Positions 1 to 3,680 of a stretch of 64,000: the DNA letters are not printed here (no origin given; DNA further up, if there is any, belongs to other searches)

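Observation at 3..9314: Flavinylation-linked transmembrane redox module: SpeE-like/FMN-bind/NosR-like megafusion plus ApbE, NapC-type heptaheme and a private System II pair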

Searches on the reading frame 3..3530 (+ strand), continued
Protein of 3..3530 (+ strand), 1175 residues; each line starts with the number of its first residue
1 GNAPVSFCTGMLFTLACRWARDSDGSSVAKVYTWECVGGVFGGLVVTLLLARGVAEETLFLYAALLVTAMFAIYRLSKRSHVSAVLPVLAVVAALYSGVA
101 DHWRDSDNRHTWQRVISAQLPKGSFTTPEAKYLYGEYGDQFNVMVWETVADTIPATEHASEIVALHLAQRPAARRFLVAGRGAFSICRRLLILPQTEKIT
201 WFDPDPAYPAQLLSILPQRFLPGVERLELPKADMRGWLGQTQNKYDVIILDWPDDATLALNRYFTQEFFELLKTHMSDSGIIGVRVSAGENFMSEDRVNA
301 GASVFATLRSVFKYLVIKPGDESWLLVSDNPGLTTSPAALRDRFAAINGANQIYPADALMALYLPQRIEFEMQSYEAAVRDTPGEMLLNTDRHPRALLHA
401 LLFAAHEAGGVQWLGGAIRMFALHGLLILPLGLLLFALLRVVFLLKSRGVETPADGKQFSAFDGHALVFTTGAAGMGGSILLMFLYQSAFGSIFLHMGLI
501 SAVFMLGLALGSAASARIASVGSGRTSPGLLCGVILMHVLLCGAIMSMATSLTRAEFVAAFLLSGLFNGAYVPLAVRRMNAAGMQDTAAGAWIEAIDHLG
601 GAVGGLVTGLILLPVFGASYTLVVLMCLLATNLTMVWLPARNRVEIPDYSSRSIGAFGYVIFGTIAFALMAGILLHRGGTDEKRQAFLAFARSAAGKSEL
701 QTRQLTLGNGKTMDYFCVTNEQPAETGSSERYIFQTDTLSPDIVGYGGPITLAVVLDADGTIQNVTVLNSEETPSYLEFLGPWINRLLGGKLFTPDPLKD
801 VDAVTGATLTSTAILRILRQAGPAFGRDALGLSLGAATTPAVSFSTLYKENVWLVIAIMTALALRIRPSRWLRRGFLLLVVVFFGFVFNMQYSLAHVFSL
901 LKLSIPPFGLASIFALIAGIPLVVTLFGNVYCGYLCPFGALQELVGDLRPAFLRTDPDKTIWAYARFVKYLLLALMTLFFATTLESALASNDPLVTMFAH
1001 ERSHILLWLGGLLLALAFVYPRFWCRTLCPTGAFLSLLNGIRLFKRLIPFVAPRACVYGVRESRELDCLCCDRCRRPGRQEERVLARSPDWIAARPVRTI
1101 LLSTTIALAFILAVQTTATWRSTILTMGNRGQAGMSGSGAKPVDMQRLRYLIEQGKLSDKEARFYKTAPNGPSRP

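Call 70: find_encoding_contigs(protein=P0009, flank=10000, max_places=1)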
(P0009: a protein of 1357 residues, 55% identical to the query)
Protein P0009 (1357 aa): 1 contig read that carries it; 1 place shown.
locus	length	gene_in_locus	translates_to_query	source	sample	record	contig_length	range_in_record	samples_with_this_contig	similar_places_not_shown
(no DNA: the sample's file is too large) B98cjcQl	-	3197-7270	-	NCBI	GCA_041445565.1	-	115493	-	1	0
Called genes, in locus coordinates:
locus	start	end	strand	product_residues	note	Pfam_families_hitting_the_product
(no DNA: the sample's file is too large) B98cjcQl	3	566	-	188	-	?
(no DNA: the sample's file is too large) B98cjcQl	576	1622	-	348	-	PF10114:PocR, PF12833:HTH_18, PF00165:HTH_AraC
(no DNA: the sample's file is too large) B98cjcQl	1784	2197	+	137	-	PF00072:Response_reg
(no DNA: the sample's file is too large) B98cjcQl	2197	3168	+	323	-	PF04055:Radical_SAM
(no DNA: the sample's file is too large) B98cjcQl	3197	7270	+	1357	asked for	PF04205:FMN_bind (weak), PF12801:Fer4_5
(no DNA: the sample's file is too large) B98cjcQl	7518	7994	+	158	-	PF00909:Ammonium_transp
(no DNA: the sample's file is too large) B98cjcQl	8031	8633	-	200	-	PF00892:EamA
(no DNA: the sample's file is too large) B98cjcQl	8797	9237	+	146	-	-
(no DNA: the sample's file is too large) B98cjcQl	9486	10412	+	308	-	PF03783:CsgG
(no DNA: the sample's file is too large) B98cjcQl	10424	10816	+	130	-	-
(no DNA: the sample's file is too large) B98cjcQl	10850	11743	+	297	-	PF01694:Rhomboid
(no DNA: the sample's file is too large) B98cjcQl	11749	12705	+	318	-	-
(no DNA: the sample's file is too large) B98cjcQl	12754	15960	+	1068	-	PF01011:PQQ (faint), PF25293:Beta-prop_EMC1_N (faint), PF13360:PQQ_2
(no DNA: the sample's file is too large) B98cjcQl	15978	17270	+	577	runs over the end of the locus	PF00251:Glyco_hydro_32N, PF08244:Glyco_hydro_32C (weak)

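Call 71: find_encoding_contigs(protein=P0008, flank=10000, max_places=1)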
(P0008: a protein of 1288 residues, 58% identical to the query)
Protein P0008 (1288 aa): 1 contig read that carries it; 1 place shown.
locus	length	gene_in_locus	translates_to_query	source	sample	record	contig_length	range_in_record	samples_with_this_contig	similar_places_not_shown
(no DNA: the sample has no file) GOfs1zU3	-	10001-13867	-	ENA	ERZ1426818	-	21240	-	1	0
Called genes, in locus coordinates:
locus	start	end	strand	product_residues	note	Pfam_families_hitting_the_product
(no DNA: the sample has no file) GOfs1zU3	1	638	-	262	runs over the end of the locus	PF00142:Fer4_NifH (weak), PF01656:CbiA, PF02374:ArsA_ATPase (weak), PF06564:CBP_BcsQ (faint), PF10609:ParA (weak), PF13614:AAA_31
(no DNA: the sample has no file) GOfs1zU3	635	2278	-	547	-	PF02219:MTHFR, PF12225:DUF5981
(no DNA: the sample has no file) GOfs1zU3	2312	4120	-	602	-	PF01268:FTHFS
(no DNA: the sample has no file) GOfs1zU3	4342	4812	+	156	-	PF01381:HTH_3 (weak)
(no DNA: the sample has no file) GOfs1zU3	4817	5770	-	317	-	PF01515:PTA_PTB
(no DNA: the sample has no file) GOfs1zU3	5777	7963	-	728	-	PF12728:HTH_17, PF16177:ACAS_N, PF00501:AMP-binding, PF13193:AMP-binding_C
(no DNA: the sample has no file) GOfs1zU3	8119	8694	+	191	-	-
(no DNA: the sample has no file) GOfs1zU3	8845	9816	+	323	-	PF04055:Radical_SAM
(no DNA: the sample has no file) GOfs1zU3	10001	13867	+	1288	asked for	PF04205:FMN_bind, PF12801:Fer4_5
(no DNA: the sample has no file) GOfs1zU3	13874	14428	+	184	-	PF13173:AAA_14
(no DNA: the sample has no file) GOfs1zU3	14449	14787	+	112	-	PF13635:DUF4143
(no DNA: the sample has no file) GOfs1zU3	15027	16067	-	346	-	PF03205:MobB, PF12804:NTP_transf_3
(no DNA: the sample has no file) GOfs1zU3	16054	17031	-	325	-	PF03473:MOSC, PF00994:MoCF_biosynth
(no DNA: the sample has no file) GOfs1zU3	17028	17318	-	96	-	?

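Call 72: find_encoding_contigs(protein=P0002, flank=10000, max_places=1)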
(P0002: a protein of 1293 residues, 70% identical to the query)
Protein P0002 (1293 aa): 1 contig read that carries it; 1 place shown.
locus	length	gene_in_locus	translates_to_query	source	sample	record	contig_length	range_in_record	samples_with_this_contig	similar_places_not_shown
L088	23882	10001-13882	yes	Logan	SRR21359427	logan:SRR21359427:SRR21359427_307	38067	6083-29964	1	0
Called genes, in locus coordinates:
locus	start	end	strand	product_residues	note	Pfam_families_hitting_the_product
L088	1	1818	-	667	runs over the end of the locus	PF00890:FAD_binding_2 (weak), PF01134:GIDA (weak), PF01266:DAO (weak), PF07992:Pyr_redox_2 (weak), PF12831:FAD_oxidored, PF12838:Fer4_7, PF13187:Fer4_9 (weak), PF14697:Fer4_21, +7 more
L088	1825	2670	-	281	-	PF02754:CCG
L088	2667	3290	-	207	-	PF13183:Fer4_8, PF13187:Fer4_9, PF13534:Fer4_17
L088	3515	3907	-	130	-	PF00072:Response_reg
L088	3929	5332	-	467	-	PF13581:HATPase_c_2 (faint), PF02518:HATPase_c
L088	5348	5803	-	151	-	-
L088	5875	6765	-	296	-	PF00348:polyprenyl_synt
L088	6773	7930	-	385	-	PF10114:PocR, PF12833:HTH_18, PF00165:HTH_AraC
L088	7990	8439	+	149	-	PF00072:Response_reg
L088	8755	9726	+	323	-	PF04055:Radical_SAM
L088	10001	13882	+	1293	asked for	PF01564:Spermine_synth (faint), PF04205:FMN_bind, PF12801:Fer4_5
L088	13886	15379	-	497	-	PF03264:Cytochrom_NNT, PF14522:Cytochrome_C7 (faint), PF14537:Cytochrom_c3_2 (faint)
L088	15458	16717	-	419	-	PF03916:NrfD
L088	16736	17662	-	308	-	PF12797:Fer4_2 (faint), PF12837:Fer4_6 (faint), PF13183:Fer4_8 (faint), PF12838:Fer4_7 (weak), PF13247:Fer4_11, PF00037:Fer4 (weak), PF13237:Fer4_10 (weak), PF13247:Fer4_11, +1 more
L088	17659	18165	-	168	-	PF22113:Mtrc-MtrF_II-IV_dom (faint), PF09699:Paired_CXXCH_1 (faint), PF14522:Cytochrome_C7 (faint)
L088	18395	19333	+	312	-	PF14537:Cytochrom_c3_2 (faint), PF14522:Cytochrome_C7 (faint)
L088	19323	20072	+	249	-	PF13187:Fer4_9 (faint), PF13237:Fer4_10 (weak), PF13247:Fer4_11, PF00037:Fer4, PF12797:Fer4_2 (weak), PF12837:Fer4_6 (weak), PF13237:Fer4_10 (weak), PF12838:Fer4_7 (weak), +1 more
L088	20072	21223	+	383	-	PF03916:NrfD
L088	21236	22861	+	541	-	PF10101:DUF2339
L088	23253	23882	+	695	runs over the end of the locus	PF02085:Cytochrom_CIII (faint), PF09699:Paired_CXXCH_1 (faint), PF14522:Cytochrome_C7 (faint), PF14537:Cytochrom_c3_2 (weak)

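Call 76: search_protein_families(library=pfam, proteins=[L012:14471-15211:+, L012:19427-19891:-, L074:15938-18562:+, L004:6942-8519:-, L022:11935-12822:+, L050:5688-6239:+, L041:14193-15380:+, L025:2101-4302:-, L078:13936-16107:+, L039:16568-18235:-], max_evalue=0.001)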
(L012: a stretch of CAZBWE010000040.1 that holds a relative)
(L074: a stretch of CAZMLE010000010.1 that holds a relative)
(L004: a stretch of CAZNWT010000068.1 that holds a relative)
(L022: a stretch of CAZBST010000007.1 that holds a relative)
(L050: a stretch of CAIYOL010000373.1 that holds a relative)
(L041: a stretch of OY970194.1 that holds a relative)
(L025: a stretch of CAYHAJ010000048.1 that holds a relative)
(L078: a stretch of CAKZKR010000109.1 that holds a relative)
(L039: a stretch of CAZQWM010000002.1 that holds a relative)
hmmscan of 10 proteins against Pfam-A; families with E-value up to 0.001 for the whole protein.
L012:14471-15211:+ (246 aa): 1 family
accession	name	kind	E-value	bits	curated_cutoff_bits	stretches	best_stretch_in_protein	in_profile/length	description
PF01904.24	DUF72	-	7.2e-72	242.4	25.3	1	25-241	1-216/217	Protein of unknown function DUF72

L012:19427-19891:- (154 aa): 1 family
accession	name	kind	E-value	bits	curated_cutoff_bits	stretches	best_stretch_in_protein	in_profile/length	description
PF00300.27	His_Phos_1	-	3.1e-08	34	21.7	1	3-72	1-73/194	Histidine phosphatase superfamily (branch 1)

L074:15938-18562:+ (874 aa): 1 family
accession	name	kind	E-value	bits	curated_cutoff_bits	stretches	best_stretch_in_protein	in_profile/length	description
PF13385.13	Laminin_G_3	-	3.7e-46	157.5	27.6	2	662-822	7-151/151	Concanavalin A-like lectin/glucanases superfamily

L004:6942-8519:- (525 aa): 3 families
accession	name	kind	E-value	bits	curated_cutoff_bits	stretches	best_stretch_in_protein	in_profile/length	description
PF00884.28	Sulfatase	-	4.1e-40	138.4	25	1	15-392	1-300/301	Sulfatase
PF16347.10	SGSH_C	-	8.8e-16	58.9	29.3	1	341-506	1-151/154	N-sulphoglucosamine sulphohydrolase, C-terminal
PF01663.27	Phosphodiest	-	4.5e-13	49.9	23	1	18-93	2-73/342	Type I phosphodiesterase / nucleotide pyrophosphatase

L022:11935-12822:+ (295 aa): 1 family
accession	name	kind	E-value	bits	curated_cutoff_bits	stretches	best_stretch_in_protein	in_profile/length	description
PF00491.26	Arginase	-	3.8e-66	223.9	22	1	29-285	2-277/280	Arginase family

L050:5688-6239:+ (183 aa): 1 family
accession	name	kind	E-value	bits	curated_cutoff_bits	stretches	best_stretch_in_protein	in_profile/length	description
PF01862.21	PvlArgDC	-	9.2e-54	182.1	22.7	1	5-180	1-160/161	Pyruvoyl-dependent arginine decarboxylase (PvlArgDC)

L041:14193-15380:+ (395 aa): 3 families
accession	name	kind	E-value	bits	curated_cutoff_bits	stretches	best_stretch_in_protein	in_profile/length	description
PF22725.1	GFO_IDH_MocA_C3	-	9.9e-27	93.8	27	1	153-284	2-124/124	GFO/IDH/MocA C-terminal domain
PF01408.29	GFO_IDH_MocA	-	3e-21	76.8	24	1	13-141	2-117/120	Oxidoreductase family, NAD-binding Rossmann fold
PF02894.22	GFO_IDH_MocA_C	-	9.3e-16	58.7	22.9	1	156-391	1-216/218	Oxidoreductase family, C-terminal alpha/beta domain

L025:2101-4302:- (733 aa): 3 families
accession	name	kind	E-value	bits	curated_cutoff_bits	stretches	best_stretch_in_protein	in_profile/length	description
PF13229.12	Beta_helix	-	2.3e-07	31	25.9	0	433-524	59-144/158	Right handed beta helix region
PF08480.16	Disaggr_assoc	-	5.2e-06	27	22.6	1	607-639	164-194/194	Disaggregatase related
PF00404.24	Dockerin_1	-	0.00099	19.7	22.9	0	676-693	34-51/57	Dockerin type I domain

L078:13936-16107:+ (723 aa): 5 families
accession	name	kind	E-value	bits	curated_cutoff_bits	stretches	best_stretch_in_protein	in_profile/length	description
PF13607.11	Succ_CoA_lig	-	1.2e-42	145.4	27.4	1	387-524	1-138/138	Succinyl-CoA ligase like flavodoxin domain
PF13549.11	ATP-grasp_5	-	1.9e-42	145.6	27.6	1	4-212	5-217/221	ATP-grasp domain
PF13380.12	CoA_binding_2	-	1.6e-21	77.3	22.8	1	244-369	2-114/116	CoA binding domain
PF02629.25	CoA_binding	-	1.1e-14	55.3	22.3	1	241-333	2-97/97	CoA binding domain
PF19045.5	Ligase_CoA_2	-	2.7e-06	28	23.7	1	537-614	3-80/162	Ligase-CoA domain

L039:16568-18235:- (555 aa): 1 family
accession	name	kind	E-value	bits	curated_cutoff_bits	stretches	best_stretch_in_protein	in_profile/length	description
PF00437.27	T2SSE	-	1.5e-55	188.9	24.9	1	159-541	14-370/370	Type II/IV secretion system protein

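Call 77: search_protein_representatives(protein=window:3-3527:+)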
Query: 1175 residues. Proteins with E-value up to 0.001 (for the whole library): 7399; up to 1e-10: 4511; up to 1e-30: 874. The best 150 are listed.
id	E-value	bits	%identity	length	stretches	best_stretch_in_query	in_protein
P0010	0.0e+00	1256.7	53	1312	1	3-1172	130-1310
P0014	0.0e+00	1162.8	50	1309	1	2-1167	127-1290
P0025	0.0e+00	1080.8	47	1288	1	2-1169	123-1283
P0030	0.0e+00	1054.4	48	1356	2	459-1168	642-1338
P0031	0.0e+00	1051.2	46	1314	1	2-1175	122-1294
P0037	0.0e+00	1019.0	47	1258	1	2-1171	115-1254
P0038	0.0e+00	1018.9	46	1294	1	2-1170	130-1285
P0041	2.3e-295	999.4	45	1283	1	2-1170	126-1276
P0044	1.7e-290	983.3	45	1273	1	2-1167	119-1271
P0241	1.3e-274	930.7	44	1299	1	2-1172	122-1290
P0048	4.9e-270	915.5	44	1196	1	2-1076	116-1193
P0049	1.3e-267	907.6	41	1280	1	2-1167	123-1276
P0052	2.2e-262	890.2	45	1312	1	2-1175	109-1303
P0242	1.1e-259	881.2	42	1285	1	2-1167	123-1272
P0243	3.2e-257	873.1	42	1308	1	2-1170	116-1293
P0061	1.3e-256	871.0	43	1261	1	2-1076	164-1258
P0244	1.3e-255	867.8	60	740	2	653-1175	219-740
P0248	5.2e-251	852.6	42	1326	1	2-1175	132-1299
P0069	1.6e-248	844.3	44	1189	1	2-1076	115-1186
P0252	2.8e-244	830.3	40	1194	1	2-1076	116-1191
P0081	1.8e-238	811.0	59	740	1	2-620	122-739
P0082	6.6e-238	809.1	41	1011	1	79-1076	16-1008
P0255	2.4e-237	807.3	41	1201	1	2-1076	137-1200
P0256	8.1e-237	805.5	44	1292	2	25-1076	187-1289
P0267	2.0e-225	767.8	41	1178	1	2-1076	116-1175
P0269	9.8e-221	752.3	41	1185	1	2-1078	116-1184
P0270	5.3e-218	743.2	39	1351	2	2-1076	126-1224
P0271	5.2e-217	739.9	44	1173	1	2-1076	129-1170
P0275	3.1e-215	734.1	36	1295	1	2-1170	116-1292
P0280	8.0e-211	719.4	39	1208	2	539-1076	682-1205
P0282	2.9e-205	701.0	39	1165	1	2-1076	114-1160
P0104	9.6e-199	679.4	38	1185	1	1-1076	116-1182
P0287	8.3e-198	676.3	41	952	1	135-1076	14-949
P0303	4.0e-178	611.1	41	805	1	276-1076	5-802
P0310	3.1e-170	585.0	34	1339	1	3-1175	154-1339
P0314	1.0e-165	570.1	35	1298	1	2-1175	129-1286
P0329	6.5e-144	497.9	44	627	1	451-1076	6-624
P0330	2.3e-142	492.7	35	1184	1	2-1078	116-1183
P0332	5.2e-139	481.6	31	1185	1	3-1076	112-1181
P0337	1.2e-128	447.3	32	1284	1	9-1076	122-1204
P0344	3.4e-117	409.4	37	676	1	408-1076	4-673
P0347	3.8e-116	405.9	31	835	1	216-1076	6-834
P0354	4.8e-111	389.0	32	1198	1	3-1076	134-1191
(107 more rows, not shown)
